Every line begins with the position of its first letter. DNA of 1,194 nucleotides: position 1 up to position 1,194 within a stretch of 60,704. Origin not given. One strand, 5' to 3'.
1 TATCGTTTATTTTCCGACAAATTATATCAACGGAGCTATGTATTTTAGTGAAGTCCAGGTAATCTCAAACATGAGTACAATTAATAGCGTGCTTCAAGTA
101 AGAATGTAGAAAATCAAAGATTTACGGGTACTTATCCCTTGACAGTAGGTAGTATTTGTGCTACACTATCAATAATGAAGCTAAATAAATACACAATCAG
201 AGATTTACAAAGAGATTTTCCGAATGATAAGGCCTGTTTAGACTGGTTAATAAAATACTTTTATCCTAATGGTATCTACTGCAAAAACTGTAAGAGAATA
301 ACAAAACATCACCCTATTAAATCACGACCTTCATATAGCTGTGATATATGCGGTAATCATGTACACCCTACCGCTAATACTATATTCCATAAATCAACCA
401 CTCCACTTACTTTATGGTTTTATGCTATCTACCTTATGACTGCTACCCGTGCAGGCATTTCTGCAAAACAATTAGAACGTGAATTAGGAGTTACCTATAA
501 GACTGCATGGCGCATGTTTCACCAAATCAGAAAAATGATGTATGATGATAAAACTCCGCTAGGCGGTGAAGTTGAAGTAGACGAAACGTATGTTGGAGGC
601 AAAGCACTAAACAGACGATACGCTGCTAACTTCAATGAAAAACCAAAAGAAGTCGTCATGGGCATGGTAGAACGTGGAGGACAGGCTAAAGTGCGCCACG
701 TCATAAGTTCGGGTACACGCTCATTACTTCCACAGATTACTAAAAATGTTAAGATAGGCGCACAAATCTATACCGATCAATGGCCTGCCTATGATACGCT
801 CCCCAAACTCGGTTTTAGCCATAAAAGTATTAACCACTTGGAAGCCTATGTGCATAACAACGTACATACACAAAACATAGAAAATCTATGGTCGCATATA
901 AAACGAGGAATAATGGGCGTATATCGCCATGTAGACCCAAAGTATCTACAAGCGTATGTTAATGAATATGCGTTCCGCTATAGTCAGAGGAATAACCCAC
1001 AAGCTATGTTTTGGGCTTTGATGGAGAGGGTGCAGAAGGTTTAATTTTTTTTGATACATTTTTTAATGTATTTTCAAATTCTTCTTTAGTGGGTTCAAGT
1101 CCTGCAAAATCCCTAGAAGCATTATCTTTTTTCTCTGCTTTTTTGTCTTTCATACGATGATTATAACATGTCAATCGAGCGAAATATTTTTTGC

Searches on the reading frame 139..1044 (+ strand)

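Call 52: search_protein_families(library=pfam, proteins=[window:139-1044:+], max_evalue=0.001)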
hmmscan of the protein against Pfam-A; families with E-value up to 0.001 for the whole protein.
window:139-1044:+ (301 aa): 2 families
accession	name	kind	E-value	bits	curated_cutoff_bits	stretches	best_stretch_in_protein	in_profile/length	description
PF12762.13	DDE_Tnp_IS1595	-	1.2e-37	129.7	27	1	141-281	2-152/153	ISXO2-like transposase domain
PF12760.12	Zn_ribbon_IS1595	-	1e-05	25.8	25.4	1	28-73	1-45/46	Transposase zinc-ribbon domain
